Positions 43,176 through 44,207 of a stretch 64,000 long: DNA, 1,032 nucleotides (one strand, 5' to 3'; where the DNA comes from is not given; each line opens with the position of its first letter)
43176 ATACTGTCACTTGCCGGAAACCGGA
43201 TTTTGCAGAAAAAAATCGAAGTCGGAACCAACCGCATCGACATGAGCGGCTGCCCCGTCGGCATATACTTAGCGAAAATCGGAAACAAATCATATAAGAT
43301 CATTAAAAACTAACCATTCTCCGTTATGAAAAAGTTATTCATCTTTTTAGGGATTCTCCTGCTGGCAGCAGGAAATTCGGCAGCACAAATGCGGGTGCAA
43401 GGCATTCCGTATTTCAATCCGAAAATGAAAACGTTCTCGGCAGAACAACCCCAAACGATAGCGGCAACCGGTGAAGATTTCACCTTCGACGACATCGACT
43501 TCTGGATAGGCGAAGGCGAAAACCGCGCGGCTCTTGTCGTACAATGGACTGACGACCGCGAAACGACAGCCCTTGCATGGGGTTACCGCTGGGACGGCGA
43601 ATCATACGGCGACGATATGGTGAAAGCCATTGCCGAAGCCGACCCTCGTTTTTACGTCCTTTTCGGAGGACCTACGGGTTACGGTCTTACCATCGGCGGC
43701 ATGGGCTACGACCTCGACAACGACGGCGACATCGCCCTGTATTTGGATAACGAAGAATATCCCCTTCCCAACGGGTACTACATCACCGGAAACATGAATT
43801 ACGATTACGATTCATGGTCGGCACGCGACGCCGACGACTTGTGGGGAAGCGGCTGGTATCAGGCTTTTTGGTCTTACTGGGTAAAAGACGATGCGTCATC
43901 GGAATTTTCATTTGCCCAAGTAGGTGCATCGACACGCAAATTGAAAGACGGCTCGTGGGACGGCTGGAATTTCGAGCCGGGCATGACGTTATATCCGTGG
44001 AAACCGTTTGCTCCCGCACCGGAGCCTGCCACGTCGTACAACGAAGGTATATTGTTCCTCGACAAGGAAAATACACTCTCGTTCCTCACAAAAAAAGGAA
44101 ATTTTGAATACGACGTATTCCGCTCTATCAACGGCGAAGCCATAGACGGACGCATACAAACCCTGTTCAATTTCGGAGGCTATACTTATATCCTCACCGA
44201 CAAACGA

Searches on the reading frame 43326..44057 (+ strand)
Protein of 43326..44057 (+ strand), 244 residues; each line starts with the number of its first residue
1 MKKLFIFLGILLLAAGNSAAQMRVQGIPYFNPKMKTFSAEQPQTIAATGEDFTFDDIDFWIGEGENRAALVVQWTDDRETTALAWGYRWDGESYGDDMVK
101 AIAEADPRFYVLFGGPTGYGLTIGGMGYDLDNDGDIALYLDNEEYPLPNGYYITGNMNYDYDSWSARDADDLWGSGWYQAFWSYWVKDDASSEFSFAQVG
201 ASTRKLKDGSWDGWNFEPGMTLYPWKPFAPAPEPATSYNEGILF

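Call 22: search_protein_families(library=pfam, proteins=[window:43326-44057:+], max_evalue=10)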
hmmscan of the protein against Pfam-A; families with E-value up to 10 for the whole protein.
window:43326-44057:+ (244 aa): 1 family
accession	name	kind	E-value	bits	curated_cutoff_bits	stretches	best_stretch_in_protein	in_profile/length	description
PF08139.17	LPAM_1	-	1.6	9.7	20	1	1-13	1-13/18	Prokaryotic membrane lipoprotein lipid attachment site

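Call 44: find_homologous_proteins(query=window:43326-44045:+, max_evalue=0.001)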
Query window:43326-44045:+ (240 aa): 176 proteins with E <= 0.001 among 1991 candidates; the best 120 are listed.
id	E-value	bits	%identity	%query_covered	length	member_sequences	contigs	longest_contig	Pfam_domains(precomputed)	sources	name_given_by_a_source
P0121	1.8e-60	223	49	97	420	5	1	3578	PF13306.13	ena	-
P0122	1.5e-53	200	52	76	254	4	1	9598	-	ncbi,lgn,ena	-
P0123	3.1e-53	199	45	97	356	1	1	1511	PF13306.13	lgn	-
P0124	2.2e-48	183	44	98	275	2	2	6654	-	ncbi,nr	ncbi:MAG: hypothetical protein K2L21_02240, partial [Muribaculaceae bacterium]|nr:hypothetical prote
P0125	3.9e-44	169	38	92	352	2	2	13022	-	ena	-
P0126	9.3e-41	158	43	76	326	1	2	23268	-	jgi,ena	-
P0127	3.3e-37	146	43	80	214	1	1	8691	PF07589.17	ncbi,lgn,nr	ncbi:MAG: PEP-CTERM sorting domain-containing protein [Phycisphaerae bacterium]|nr:PEP-CTERM sorting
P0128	1.4e-33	134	42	77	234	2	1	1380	-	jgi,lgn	jgi:hypothetical protein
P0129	6.2e-32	129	41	79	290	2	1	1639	-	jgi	jgi:hypothetical protein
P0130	7.1e-32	129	39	80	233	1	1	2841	-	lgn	-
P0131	1.0e-30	125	40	80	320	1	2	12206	PF00404.25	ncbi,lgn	-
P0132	1.7e-30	124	42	78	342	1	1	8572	PF00404.25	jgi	jgi:hypothetical protein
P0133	4.9e-30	123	38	86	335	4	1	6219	-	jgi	jgi:hypothetical protein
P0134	5.2e-30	123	42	77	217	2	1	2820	PF07589.17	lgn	-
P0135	9.2e-30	122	41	80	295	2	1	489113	PF00404.25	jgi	-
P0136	1.5e-29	121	36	77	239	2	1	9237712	-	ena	-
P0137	3.8e-29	120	37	85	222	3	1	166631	-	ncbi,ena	-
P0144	7.4e-26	109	43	69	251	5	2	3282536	-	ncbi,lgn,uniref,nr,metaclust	ncbi:hypothetical protein [Desulfobacca acetoxidans]|uniref:PEP motif anchor domain protein n=1 Tax=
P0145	1.2e-25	108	36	77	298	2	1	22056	-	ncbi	-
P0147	7.3e-25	106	36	78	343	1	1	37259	-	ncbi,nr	ncbi:MAG: hypothetical protein MI725_05050 [Pirellulales bacterium]|nr:hypothetical protein [Pirellu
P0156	5.7e-17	80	39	53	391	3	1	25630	PF18962.8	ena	-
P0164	2.6e-16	78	50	25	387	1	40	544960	PF18962.8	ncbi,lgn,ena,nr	ncbi:MAG: T9SS type A sorting domain-containing protein [Bacteroidales bacterium]|nr:T9SS type A sor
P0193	2.8e-14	71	51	25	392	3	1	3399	PF18962.8,PF14478.13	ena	-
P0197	3.8e-14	71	54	23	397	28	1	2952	PF18962.8,PF14478.13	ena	-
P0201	5.8e-14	70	43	36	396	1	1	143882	PF18962.8,PF14478.13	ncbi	-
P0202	5.9e-14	70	37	53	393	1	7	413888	PF18962.8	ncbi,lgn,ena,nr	ncbi:MAG: T9SS type A sorting domain-containing protein [Bacteroidales bacterium]|nr:T9SS type A sor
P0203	6.2e-14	70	43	37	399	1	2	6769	PF18962.8,PF14478.13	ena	-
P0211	1.4e-13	69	49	30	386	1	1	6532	PF18962.8,PF14478.13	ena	-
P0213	1.7e-13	69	47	30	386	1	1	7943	PF18962.8,PF14478.13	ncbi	-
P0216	1.7e-13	69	54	23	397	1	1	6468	PF18962.8,PF14478.13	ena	-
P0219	2.0e-13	68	54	23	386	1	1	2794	PF18962.8,PF14478.13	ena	-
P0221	2.1e-13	68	48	25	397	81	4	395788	PF18962.8,PF14478.13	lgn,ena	-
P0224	3.3e-13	68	37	45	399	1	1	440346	PF18962.8,PF14478.13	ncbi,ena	-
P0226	5.1e-13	67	47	30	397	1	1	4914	PF18962.8,PF14478.13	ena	-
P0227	5.5e-13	67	47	30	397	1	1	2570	PF18962.8,PF14478.13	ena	-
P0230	6.5e-13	67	37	53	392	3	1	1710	PF18962.8,PF14478.13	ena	-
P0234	7.6e-13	66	49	28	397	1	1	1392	PF18962.8,PF14478.13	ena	-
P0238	1.3e-12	66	39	36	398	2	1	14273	PF18962.8,PF14478.13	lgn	-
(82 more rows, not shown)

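Call 47: search_solved_structures(query=A3, max_evalue=10, show_alignments=2)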
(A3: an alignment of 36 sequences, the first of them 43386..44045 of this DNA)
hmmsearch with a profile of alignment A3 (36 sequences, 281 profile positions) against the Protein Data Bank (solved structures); distinct sequences matched with E-value up to 10: 3.
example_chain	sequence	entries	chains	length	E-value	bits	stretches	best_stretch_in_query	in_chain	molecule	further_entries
7ssz_E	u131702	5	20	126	0.58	12.8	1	130-156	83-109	Nanobody A0194009G09 | A0194009G09 nanobody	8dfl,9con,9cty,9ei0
1vjk_A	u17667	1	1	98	1.4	11.6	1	91-116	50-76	molybdopterin converting factor, subunit 1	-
4es8_A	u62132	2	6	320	2.8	10.6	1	163-205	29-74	Epf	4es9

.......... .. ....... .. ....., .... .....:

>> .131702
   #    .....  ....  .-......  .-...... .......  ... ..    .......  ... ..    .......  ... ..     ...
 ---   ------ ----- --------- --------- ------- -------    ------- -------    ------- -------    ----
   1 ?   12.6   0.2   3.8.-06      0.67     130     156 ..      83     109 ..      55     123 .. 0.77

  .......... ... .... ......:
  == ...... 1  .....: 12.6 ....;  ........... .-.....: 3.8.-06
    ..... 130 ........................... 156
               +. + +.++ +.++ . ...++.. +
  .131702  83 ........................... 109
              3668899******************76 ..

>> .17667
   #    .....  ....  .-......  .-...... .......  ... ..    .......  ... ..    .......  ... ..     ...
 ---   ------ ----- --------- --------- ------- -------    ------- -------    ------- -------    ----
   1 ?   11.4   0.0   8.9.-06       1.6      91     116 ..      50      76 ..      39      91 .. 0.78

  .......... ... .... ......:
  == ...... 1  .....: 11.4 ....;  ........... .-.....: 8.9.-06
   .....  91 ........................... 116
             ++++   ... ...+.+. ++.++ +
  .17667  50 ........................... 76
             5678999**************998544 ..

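Call 52: predict_structure(alignment_id=A3)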
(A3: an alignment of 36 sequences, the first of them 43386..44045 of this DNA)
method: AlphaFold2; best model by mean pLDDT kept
length: 220 residues; sequences in the alignment: 36
mean_pLDDT: 83.6   pTM: 0.80
mean pLDDT of the five models: 83.6, 83.2, 82.3, 81.7, 79.5
residues with pLDDT >= 90: 132; 70-90: 49; 50-70: 10; < 50: 29
segments of 3 or more residues with pLDDT < 50: 1-27
pLDDT, mean of each block of 10 residues (from residue 1): 40 36 48 93 98 79 94 97 98 87 93 95 96 85 94 90 93 91 95 91 82 63
secondary structure, 60 per line:
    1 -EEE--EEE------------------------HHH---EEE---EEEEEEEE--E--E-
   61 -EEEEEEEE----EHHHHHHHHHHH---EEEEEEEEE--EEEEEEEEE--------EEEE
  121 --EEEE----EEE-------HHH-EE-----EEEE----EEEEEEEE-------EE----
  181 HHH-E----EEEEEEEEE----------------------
elements in order: E2-4 E7-9 E40-42 E46-53 E62-69 H75-85 E89-97 E100-108 E117-120 E123-126 E131-133 E152-155 E160-167 E190-198

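Call 54: fold_search(model_id=the predicted structure, library=pdb)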
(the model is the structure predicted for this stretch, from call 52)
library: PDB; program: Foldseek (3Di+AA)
matches with E <= 10: 140; with E <= 0.001: 0
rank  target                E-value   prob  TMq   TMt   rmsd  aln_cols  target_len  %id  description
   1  3u7z_B                3.5e-03  1.00  0.33  0.69   5.3       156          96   12  Crystal structure of a putative metal binding protein RUMGNA_00854 (ZP_02040092.1) from Ruminococcus gnavus ATCC 29149 (released 2011-11-02)
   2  3u7z_A                2.1e-02  0.99  0.33  0.69   5.3       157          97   12  Crystal structure of a putative metal binding protein RUMGNA_00854 (ZP_02040092.1) from Ruminococcus gnavus ATCC 29149 (released 2011-11-02)
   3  7qbe_A                2.1e-02  0.99  0.34  0.20   6.2       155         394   10  TC:CD320 in complex with nanobody TC-Nb11 (released 2022-03-16)
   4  7qbg_C                2.3e-02  0.99  0.37  0.22   5.0       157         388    9  TC:CD320 in complex with nanobody TC-Nb4 (released 2022-03-16)
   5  3kq4_A                3.8e-02  0.99  0.37  0.22   7.3       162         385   10  Structure of Intrinsic Factor-Cobalamin bound to its receptor Cubilin (released 2010-03-09)
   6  5np4                  4.5e-02  0.97  0.35  0.65   4.7       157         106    9  Beta domain of human transcobalamin bound to cyanocobalamin (released 2017-09-27)
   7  2pmv_A                4.5e-02  0.96  0.35  0.22   6.0       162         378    8  Crystal Structure of Human Intrinsic Factor- Cobalamin Complex at 2.6 A Resolution (released 2007-10-30)
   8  4zrp_A                4.5e-02  0.96  0.34  0.20   5.6       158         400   11  TC:CD320 (released 2016-07-20)
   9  7qbg_A                4.8e-02  0.98  0.35  0.22   4.8       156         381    8  TC:CD320 in complex with nanobody TC-Nb4 (released 2022-03-16)
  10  5no0                  5.1e-02  0.96  0.33  0.62   6.0       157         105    9  Beta domain of human transcobalamin in apo form (released 2017-09-27)
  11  2v3n                  5.7e-02  0.97  0.34  0.20   5.6       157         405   10  Crystallographic analysis of upper axial ligand substitutions in cobalamin bound to transcobalamin (released 2007-10-30)
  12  4kki                  6.1e-02  0.98  0.35  0.20   7.5       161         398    7  Crystal Structure of Haptocorrin in Complex with CNCbl (released 2013-07-17)
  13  2bb5_A                6.4e-02  0.96  0.35  0.20   5.7       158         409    9  Structure of Human Transcobalamin in complex with Cobalamin (released 2006-04-04)
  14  7qbe_C                6.8e-02  0.97  0.36  0.21   5.8       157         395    8  TC:CD320 in complex with nanobody TC-Nb11 (released 2022-03-16)
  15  7qbf_A                8.2e-02  0.94  0.35  0.20   5.7       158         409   11  TC:CD320 in complex with nanobody TC-Nb34 (released 2022-03-16)
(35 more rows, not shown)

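Call 58: find_encoding_contigs(protein=P0144, flank=7000, max_places=1)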
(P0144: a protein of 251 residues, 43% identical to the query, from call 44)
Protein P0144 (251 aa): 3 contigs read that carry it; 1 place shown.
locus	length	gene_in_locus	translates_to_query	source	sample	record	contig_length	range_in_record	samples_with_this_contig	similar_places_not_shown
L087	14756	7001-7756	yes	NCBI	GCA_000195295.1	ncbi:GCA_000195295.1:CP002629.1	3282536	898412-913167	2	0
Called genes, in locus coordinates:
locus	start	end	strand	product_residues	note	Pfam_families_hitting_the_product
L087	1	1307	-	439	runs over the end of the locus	PF01464:SLT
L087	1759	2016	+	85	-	-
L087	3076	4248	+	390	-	-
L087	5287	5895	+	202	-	-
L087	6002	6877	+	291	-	-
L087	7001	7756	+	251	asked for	-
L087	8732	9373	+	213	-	-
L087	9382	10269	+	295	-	-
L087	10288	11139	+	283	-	-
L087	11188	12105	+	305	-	-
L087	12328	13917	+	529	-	-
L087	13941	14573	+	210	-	-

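Call 59: find_encoding_contigs(protein=P0136, flank=7000, max_places=1)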
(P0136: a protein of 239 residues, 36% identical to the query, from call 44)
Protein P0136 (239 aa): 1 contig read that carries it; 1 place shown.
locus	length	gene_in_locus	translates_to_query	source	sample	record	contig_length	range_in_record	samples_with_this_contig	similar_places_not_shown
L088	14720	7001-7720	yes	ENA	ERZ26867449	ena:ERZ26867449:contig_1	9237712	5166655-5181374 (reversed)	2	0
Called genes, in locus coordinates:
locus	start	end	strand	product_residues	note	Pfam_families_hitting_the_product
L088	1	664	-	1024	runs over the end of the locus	PF00069:Pkinase, PF01636:APH (faint), PF07714:PK_Tyr_Ser-Thr, PF17667:Pkinase_fungal (faint), PF03781:FGE-sulfatase, PF02321:OEP (weak)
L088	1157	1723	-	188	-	PF07638:Sigma70_ECF, PF08281:Sigma70_r4_2, PF04545:Sigma70_r4 (weak)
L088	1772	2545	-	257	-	-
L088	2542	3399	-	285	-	PF13304:AAA_21, PF13175:AAA_15 (weak)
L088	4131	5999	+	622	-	PF17899:Peptidase_M61_N, PF05299:Peptidase_M61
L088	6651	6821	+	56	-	-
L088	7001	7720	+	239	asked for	-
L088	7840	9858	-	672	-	PF01436:NHL (faint), PF08450:SGL (weak), PF07995:GSDH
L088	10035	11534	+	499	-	PF07394:DUF1501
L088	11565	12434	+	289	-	PF13855:LRR_8 (faint), PF12799:LRR_4 (weak), PF13516:LRR_6 (weak)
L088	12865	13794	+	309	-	PF07963:N_methyl (weak), PF07596:SBP_bac_10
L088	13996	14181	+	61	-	-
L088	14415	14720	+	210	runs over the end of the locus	-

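Call 60: find_encoding_contigs(protein=P0147, flank=7000, max_places=1)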
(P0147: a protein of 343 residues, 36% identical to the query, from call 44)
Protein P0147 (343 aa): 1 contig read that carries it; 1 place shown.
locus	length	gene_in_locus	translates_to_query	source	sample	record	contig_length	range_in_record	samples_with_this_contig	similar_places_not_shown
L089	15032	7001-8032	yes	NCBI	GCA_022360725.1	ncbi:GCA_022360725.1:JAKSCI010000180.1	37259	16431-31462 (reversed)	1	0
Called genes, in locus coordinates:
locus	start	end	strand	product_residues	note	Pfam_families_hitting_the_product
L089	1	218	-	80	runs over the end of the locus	PF04014:MazE_antitoxin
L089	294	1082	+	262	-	PF08241:Methyltransf_11, PF08242:Methyltransf_12 (weak), PF13649:Methyltransf_25, PF13847:Methyltransf_31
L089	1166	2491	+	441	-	-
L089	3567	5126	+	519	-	PF00140:Sigma70_r1_2, PF04542:Sigma70_r2, PF04539:Sigma70_r3, PF04545:Sigma70_r4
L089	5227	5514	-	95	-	PF10387:DUF2442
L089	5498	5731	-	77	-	PF13711:DUF4160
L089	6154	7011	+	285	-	PF07963:N_methyl (weak), PF07596:SBP_bac_10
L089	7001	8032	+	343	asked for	-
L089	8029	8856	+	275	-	-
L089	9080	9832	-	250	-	-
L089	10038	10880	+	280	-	PF08501:Shikimate_dh_N, PF18317:SDH_C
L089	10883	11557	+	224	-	PF01656:CbiA, PF13500:AAA_26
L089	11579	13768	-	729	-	PF01074:Glyco_hydro_38N, PF03065:Glyco_hydro_57, PF09094:AmyA-A_glucT_m, PF09095:AmyA-gluTrfs_C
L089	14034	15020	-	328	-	PF01087:GalP_UDP_transf, PF16268:DUF4921, PF01230:HIT (faint), PF16285:DUF4931_N (weak), PF02744:GalP_UDP_tr_C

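Call 61: find_encoding_contigs(protein=P0135, flank=7000, max_places=1)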
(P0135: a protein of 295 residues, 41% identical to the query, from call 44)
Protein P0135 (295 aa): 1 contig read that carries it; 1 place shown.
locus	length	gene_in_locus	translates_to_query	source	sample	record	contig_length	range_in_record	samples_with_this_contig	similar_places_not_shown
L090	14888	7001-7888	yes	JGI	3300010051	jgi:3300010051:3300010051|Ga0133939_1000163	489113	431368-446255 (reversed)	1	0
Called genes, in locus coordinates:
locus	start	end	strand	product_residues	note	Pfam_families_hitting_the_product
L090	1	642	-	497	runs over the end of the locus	PF02310:B12-binding, PF04055:Radical_SAM, PF13282:DUF4070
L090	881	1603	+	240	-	PF01925:TauE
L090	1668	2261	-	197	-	PF00702:Hydrolase, PF13419:HAD_2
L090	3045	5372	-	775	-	PF14498:Glyco_hyd_65N_2, PF22124:Glyco_hydro_95_cat, PF21307:Glyco_hydro_95_C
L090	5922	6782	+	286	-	PF07963:N_methyl (faint), PF07596:SBP_bac_10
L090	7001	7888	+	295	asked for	PF00404:Dockerin_1 (faint)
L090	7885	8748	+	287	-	-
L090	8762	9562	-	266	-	-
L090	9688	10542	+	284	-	PF08501:Shikimate_dh_N, PF01488:Shikimate_DH, PF03435:Sacchrp_dh_NADP (faint), PF18317:SDH_C (weak)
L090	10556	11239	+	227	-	PF01656:CbiA, PF13500:AAA_26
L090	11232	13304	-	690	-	PF24251:DUF7453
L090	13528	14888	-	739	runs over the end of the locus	PF01074:Glyco_hydro_38N (weak), PF03065:Glyco_hydro_57, PF09094:AmyA-A_glucT_m, PF09095:AmyA-gluTrfs_C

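Call 73: search_protein_families(library=pfam, proteins=[P0197, P0164, P0201, P0224, P0156], max_evalue=0.1)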
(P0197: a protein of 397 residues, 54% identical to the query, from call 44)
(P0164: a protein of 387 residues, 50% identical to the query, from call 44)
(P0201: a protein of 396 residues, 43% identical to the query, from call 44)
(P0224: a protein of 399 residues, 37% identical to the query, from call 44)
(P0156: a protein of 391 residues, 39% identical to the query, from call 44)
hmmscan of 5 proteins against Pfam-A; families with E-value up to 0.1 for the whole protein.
P0197 (397 aa): 3 families
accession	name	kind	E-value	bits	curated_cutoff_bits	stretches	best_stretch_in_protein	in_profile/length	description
PF18962.6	Por_Secre_tail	-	1.4e-12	48.2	27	1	323-396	1-75/75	Secretion system C-terminal sorting domain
PF14478.12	DUF4430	-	8.9e-09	36.1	23.8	2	111-140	39-68/72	Domain of unknown function (DUF4430)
PF19910.5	DUF6383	-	0.0054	17.3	23.7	1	331-390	18-71/74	Domain of unknown function (DUF6383)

P0164 (387 aa): 2 families
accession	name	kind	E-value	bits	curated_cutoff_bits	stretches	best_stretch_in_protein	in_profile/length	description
PF18962.6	Por_Secre_tail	-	2e-13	50.9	27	1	322-386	1-75/75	Secretion system C-terminal sorting domain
PF14478.12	DUF4430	-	9.5e-05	23.2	23.8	1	214-283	3-68/72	Domain of unknown function (DUF4430)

P0201 (396 aa): 2 families
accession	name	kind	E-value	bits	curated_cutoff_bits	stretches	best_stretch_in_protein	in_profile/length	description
PF18962.6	Por_Secre_tail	-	9e-15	55.2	27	1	322-395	1-75/75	Secretion system C-terminal sorting domain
PF14478.12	DUF4430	-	5.4e-09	36.8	23.8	2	70-140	2-68/72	Domain of unknown function (DUF4430)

P0224 (399 aa): 2 families
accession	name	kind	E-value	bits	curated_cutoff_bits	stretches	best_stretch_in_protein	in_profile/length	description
PF18962.6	Por_Secre_tail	-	1.8e-13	51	27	1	325-398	1-75/75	Secretion system C-terminal sorting domain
PF14478.12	DUF4430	-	2.2e-12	47.7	23.8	2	111-140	39-68/72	Domain of unknown function (DUF4430)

P0156 (391 aa): 1 family
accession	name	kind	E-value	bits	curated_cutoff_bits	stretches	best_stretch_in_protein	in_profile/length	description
PF18962.6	Por_Secre_tail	-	1.1e-09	38.8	27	1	320-389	1-74/75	Secretion system C-terminal sorting domain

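Call 81: find_encoding_contigs(protein=P0137, flank=6000, max_places=1)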
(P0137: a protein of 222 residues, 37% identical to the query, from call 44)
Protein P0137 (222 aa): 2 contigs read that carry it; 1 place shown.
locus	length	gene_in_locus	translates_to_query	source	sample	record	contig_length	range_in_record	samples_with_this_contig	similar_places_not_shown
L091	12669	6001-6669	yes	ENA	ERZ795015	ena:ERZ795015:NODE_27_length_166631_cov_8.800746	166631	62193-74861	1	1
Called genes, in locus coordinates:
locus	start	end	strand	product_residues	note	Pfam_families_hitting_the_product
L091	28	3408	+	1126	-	PF17757:UvrB_inter, PF02559:CarD_TRCF_RID, PF00270:DEAD, PF04851:ResIII, PF00271:Helicase_C, PF03461:TRCF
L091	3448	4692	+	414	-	-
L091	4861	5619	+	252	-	PF01895:PhoU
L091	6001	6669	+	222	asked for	-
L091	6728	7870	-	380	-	-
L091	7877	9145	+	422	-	PF13439:Glyco_transf_4, PF00534:Glycos_transf_1, PF13692:Glyco_trans_1_4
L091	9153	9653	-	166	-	PF01613:Flavin_Reduct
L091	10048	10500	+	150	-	PF02381:MraZ (weak)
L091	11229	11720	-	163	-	PF00160:Pro_isomerase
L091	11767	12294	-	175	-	PF00156:Pribosyltran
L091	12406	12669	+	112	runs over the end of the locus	PF00166:Cpn10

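Call 82: find_encoding_contigs(protein=P0145, flank=6000, max_places=1)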
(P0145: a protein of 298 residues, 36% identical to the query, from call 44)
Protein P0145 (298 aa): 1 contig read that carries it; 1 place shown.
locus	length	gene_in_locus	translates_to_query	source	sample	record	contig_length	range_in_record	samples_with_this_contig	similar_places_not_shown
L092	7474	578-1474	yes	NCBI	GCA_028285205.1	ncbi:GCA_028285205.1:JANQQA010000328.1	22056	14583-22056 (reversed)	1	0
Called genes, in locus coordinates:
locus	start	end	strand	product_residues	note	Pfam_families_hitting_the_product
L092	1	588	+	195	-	?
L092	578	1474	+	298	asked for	-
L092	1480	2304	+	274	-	-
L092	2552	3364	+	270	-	PF01209:Ubie_methyltran, PF13847:Methyltransf_31, PF08241:Methyltransf_11, PF08242:Methyltransf_12, PF13649:Methyltransf_25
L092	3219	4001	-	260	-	-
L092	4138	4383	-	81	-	-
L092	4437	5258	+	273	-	PF08501:Shikimate_dh_N, PF01488:Shikimate_DH (weak), PF18317:SDH_C (weak)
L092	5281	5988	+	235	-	PF13500:AAA_26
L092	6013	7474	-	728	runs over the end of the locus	PF01074:Glyco_hydro_38N, PF03065:Glyco_hydro_57, PF09094:AmyA-A_glucT_m, PF09095:AmyA-gluTrfs_C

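Call 83: find_encoding_contigs(protein=P0164, flank=6000, max_places=1)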
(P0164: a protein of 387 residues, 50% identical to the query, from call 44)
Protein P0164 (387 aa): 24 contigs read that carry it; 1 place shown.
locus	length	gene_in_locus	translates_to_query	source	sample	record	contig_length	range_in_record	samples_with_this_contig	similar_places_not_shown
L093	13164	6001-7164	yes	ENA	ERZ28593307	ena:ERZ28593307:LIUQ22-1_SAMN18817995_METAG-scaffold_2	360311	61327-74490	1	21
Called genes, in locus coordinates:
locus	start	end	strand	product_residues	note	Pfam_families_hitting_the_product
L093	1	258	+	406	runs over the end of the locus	PF03773:ArsP_1, PF00403:HMA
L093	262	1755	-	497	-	PF18962:Por_Secre_tail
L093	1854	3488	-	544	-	-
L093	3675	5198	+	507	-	PF00749:tRNA-synt_1c, PF19269:Anticodon_2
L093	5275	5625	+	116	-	PF02152:FolB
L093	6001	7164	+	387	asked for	PF18962:Por_Secre_tail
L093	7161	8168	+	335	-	PF18962:Por_Secre_tail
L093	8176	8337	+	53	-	PF14375:Cys_rich_CWC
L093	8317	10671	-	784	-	PF04023:FeoA, PF01926:MMR_HSR1, PF02421:FeoB_N, PF17910:FeoB_Cyto, PF07670:Gate, PF07664:FeoB_C, PF07670:Gate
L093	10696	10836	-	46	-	-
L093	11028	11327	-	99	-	-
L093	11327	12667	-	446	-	PF03601:Cons_hypoth698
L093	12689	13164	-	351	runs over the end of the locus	PF07396:Porin_O_P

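Call 84: find_encoding_contigs(protein=P0202, flank=6000, max_places=1)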
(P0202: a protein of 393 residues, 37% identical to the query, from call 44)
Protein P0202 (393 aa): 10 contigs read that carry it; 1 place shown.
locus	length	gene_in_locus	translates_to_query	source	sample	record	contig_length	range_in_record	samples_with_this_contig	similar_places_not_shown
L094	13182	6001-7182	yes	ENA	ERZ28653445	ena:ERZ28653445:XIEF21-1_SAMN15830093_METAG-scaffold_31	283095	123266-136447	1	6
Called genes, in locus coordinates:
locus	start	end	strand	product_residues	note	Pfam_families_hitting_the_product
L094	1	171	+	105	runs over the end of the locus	-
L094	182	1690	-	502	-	PF07581:Glug (faint), PF18962:Por_Secre_tail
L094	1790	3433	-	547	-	PF13424:TPR_12 (faint)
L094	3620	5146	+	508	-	PF00749:tRNA-synt_1c, PF19269:Anticodon_2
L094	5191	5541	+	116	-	PF02152:FolB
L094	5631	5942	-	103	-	-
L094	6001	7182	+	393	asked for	PF18962:Por_Secre_tail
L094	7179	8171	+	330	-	PF18962:Por_Secre_tail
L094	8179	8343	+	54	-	PF14375:Cys_rich_CWC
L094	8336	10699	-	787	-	PF04023:FeoA, PF01926:MMR_HSR1, PF02421:FeoB_N, PF17910:FeoB_Cyto, PF07670:Gate, PF07664:FeoB_C, PF07670:Gate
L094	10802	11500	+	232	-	-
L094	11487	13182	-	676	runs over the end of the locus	PF25852:DUF6242_C (faint), PF15902:Sortilin-Vps10 (faint), PF18962:Por_Secre_tail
